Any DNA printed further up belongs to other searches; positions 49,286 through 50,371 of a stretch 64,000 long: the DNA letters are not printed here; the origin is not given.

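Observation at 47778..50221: Second radical SAM enzyme (HemN-like) also divergently paired with a TrmB paralog across an AT-rich region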

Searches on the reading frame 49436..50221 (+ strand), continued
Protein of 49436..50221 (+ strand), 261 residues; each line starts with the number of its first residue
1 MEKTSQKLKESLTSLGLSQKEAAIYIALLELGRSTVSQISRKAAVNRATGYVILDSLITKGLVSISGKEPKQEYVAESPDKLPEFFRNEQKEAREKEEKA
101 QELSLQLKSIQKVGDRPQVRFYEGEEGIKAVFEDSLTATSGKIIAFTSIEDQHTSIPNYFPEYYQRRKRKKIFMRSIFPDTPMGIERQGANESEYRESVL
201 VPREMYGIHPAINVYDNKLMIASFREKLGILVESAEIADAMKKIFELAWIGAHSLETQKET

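Call 44: search_protein_families(library=pfam, proteins=[L064:1498-2721:-, L096:2204-3580:-, L063:164-1843:-, L076:3180-3899:-, L056:2055-3191:-, L057:1221-1829:-, L077:2951-3652:-, L082:3196-3819:-, L046:3111-3887:-, L048:2508-3557:-], max_evalue=0.001)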
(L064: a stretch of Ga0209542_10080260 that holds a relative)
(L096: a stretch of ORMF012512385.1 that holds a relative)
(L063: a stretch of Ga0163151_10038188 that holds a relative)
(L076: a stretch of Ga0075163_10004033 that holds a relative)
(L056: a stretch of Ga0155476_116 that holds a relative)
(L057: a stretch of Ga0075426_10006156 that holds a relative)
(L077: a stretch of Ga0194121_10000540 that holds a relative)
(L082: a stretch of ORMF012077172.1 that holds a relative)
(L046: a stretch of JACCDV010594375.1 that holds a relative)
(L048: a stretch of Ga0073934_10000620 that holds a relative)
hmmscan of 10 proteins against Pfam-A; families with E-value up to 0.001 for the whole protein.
L064:1498-2721:- (407 aa): 1 family
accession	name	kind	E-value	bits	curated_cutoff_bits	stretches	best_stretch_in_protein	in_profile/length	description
PF04055.27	Radical_SAM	-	2e-07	31.8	29.5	1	120-276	5-161/166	Radical SAM superfamily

L096:2204-3580:- (458 aa): 2 families
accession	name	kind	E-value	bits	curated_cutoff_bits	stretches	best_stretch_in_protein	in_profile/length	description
PF04055.27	Radical_SAM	-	7e-09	36.5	29.5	1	169-336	2-157/166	Radical SAM superfamily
PF02310.24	B12-binding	-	2.7e-08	34.1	32.1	1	30-99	22-90/121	B12 binding domain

L063:164-1843:- (559 aa): 1 family
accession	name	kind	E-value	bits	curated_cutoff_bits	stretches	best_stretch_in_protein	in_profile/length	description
PF13451.12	zf_Tbcl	-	0.0001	22.6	24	1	5-42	6-44/48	Probable treble clef domain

L076:3180-3899:- (239 aa): 0 families

L056:2055-3191:- (378 aa): 2 families
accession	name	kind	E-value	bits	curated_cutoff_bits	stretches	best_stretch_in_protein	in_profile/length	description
PF13635.12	DUF4143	-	6.2e-34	117.5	28.1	1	167-323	2-160/160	Domain of unknown function (DUF4143)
PF13173.12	AAA_14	-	8.3e-20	71.5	27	1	11-129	2-128/129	AAA domain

L057:1221-1829:- (202 aa): 0 families

L077:2951-3652:- (233 aa): 0 families

L082:3196-3819:- (207 aa): 0 families

L046:3111-3887:- (258 aa): 0 families

L048:2508-3557:- (349 aa): 1 family
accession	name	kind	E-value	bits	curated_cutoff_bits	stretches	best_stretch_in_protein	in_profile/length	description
PF00291.31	PALP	-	2.5e-10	40.6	35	1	44-342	8-295/295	Pyridoxal-phosphate dependent enzyme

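Call 45: search_protein_families(library=pfam, proteins=[L088:3052-3768:-, L094:3110-3895:-, L104:3096-3773:-, L093:919-1485:-, L054:547-1092:-, L069:3333-3815:-, L102:1011-1520:-, L107:1257-1751:-, L110:3304-3780:-, L081:2536-3816:-], max_evalue=0.001)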
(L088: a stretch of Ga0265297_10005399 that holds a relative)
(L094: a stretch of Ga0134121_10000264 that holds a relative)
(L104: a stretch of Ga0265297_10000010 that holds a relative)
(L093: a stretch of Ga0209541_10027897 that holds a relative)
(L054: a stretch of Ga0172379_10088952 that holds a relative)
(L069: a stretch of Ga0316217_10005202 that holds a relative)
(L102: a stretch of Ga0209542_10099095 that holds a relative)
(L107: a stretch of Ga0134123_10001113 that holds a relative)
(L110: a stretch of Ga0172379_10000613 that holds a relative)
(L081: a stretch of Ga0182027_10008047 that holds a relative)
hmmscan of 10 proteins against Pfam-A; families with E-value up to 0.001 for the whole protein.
L088:3052-3768:- (238 aa): 0 families

L094:3110-3895:- (261 aa): 0 families

L104:3096-3773:- (225 aa): 0 families

L093:919-1485:- (188 aa): 0 families

L054:547-1092:- (181 aa): 0 families

L069:3333-3815:- (160 aa): 0 families

L102:1011-1520:- (169 aa): 0 families

L107:1257-1751:- (164 aa): 0 families

L110:3304-3780:- (158 aa): 0 families

L081:2536-3816:- (426 aa): 2 families
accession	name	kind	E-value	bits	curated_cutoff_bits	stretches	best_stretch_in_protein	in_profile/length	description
PF04055.27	Radical_SAM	-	3.7e-06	27.7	29.5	1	93-207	7-115/166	Radical SAM superfamily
PF13186.11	SPASM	-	4.6e-05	24.1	21.5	1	344-392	1-49/67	Iron-sulfur cluster-binding domain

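Call 52: search_solved_structures(query=A3, max_evalue=0.1)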
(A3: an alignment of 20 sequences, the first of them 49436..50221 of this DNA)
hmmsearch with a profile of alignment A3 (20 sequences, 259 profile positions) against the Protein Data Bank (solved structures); distinct sequences matched with E-value up to 0.1: 8.
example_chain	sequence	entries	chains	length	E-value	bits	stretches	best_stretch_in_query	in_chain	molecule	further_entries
3qph_A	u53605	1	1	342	1.8e-07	34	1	7-138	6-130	TrmB, a global transcription regulator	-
5bpd_A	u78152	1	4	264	8.5e-06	28.5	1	14-109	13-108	TrmBL2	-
5box_A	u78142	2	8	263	9.8e-06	28.3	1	15-109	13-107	Putative HTH-type transcriptional regulator TrmBL2 | TrmBL2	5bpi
5bqt_A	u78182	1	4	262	1e-05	28.3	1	15-109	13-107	Putative HTH-type transcriptional regulator TrmBL2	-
1sfx_A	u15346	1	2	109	4.9e-05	26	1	2-96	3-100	Conserved hypothetical protein AF2008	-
3kp2_A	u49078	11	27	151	0.026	17.1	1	8-69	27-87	Transcriptional regulator TcaR | TcaR transcription regulator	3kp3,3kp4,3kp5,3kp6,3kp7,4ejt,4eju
4xrf_A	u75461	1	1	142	0.047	16.3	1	2-77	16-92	Transcriptional regulator, MarR family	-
2kko_A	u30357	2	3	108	0.071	15.7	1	26-95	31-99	POSSIBLE TRANSCRIPTIONAL REGULATORY PROTEIN (POSSIBLY ARSR-FAMILY) | Possible transcriptional regulatory arsR-family protein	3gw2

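Call 60: predict_structure(alignment_id=A4)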
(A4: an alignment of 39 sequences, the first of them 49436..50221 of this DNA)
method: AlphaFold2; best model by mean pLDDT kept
length: 261 residues; sequences in the alignment: 39
mean_pLDDT: 93.8   pTM: 0.64
mean pLDDT of the five models: 93.8, 93.0, 92.6, 91.6, 90.2
residues with pLDDT >= 90: 223; 70-90: 33; 50-70: 5; < 50: 0
segments of 3 or more residues with pLDDT < 50: none
pLDDT, mean of each block of 10 residues (from residue 1): 86 97 98 96 96 98 90 95 96 96 82 79 96 97 94 93 97 97 95 97 90 98 96 97 98 87 67
secondary structure, 60 per line:
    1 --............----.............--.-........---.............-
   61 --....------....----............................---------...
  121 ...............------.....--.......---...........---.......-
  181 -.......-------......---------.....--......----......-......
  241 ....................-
elements in order: H3-14 H19-31 H36-43 H47-59 E63-66 E73-76 H81-108 E118-123 H124-135 E142-146 H149-155 H159-169 E173-179 H182-188 E196-201 E211-215 E218-223 E228-233 H235-260
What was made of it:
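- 49436..50221 (+): TrmB9: wHTH, long coiled-coil helix and a PLD-like C-terminal domain (TrmBL2-like architecture). It contains no cysteine. AF2 model pLDDT 93.8 (call 60).
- On TrmBL2: The AF2 model (pLDDT 93.8, call 60) aligns full-length to 5bpd, 5box and 5bqt at E 1e-12.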

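Call 62: fold_search(model_id=the predicted structure, library=pdb)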
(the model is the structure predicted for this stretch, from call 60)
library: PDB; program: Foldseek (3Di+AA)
matches with E <= 10: 1500; with E <= 0.001: 26
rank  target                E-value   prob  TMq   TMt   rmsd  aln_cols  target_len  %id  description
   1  5bpd_B                1.1e-12  1.00  0.39  0.39  14.2       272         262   17  Structure of TrmBL2, an archaeal chromatin protein, shows a novel mode of DNA binding. (released 2015-09-02)
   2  5bpd_D                2.8e-12  1.00  0.37  0.37  17.1       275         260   16  Structure of TrmBL2, an archaeal chromatin protein, shows a novel mode of DNA binding. (released 2015-09-02)
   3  5bqt_B                2.8e-12  1.00  0.36  0.37  13.2       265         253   17  Structure of TrmBL2, an archaeal chromatin protein, shows a novel mode of DNA binding. (released 2015-09-02)
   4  5box_A                5.1e-12  1.00  0.39  0.39  13.8       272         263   15  Structure of TrmBL2, an archaeal chromatin protein, shows a novel mode of DNA binding. (released 2015-09-02)
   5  5bpd_C                6.1e-12  1.00  0.37  0.37  16.9       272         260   17  Structure of TrmBL2, an archaeal chromatin protein, shows a novel mode of DNA binding. (released 2015-09-02)
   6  5bpi_D                1.3e-11  1.00  0.39  0.39  16.7       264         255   17  Structure of TrmBL2, an archaeal chromatin protein, shows a novel mode of DNA binding. (released 2015-09-02)
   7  5bqt_A                1.4e-11  1.00  0.40  0.40  13.3       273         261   17  Structure of TrmBL2, an archaeal chromatin protein, shows a novel mode of DNA binding. (released 2015-09-02)
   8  5bpi_C                3.1e-11  1.00  0.37  0.38  17.2       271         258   17  Structure of TrmBL2, an archaeal chromatin protein, shows a novel mode of DNA binding. (released 2015-09-02)
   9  3qph_A                4.8e-10  1.00  0.37  0.30  15.4       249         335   16  The three-dimensional structure of TrmB, a global transcriptional regulator of the hyperthermophilic archaeon Pyrococc (released 2012-05-30)
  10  8v07_C                2.1e-04  1.00  0.39  0.26   6.0       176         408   14  Crystal structure of mouse PLD3 co-crystallized with 5'Pi-ssDNA for 30 days (released 2024-03-13)
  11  9fhk_A                2.3e-04  1.00  0.38  0.29   4.4       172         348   13  Structure of the F13 protein of Vaccinia virus (P21 crystal form) (released 2025-03-12)
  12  8g5s_A                3.7e-04  0.99  0.24  0.19  23.1       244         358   12  Crystal structure of apo TnmJ (released 2023-10-18)
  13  3e6m_G                3.9e-04  1.00  0.25  0.43  12.3       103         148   21  The crystal structure of a MarR family transcriptional regulator from Silicibacter pomeroyi DSS. (released 2008-09-02)
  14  8v06_C                3.9e-04  1.00  0.39  0.26   4.5       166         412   13  Crystal structure of mouse PLD3 co-crystallized with 5'Pi-ssDNA for 9 days (released 2024-03-13)
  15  8v07_A                4.7e-04  1.00  0.38  0.26   6.0       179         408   15  Crystal structure of mouse PLD3 co-crystallized with 5'Pi-ssDNA for 30 days (released 2024-03-13)
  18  2f5t_X                5.6e-04  1.00  0.36  0.39   3.7       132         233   12  Crystal Structure of the sugar binding domain of the archaeal transcriptional regulator TrmB (released 2006-02-21)
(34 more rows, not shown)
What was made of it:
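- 49436..50221 (+): Foldseek best match TrmBL2 5bpd, E 1e-12 (call 62).
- Closest known: TrmBL2. Same: It is the best full-length Foldseek match, E 1e-12 (call 62), with a profile hit at 8.5e-6 (call 52).
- The fold is TrmBL2-like (calls 60, 62).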
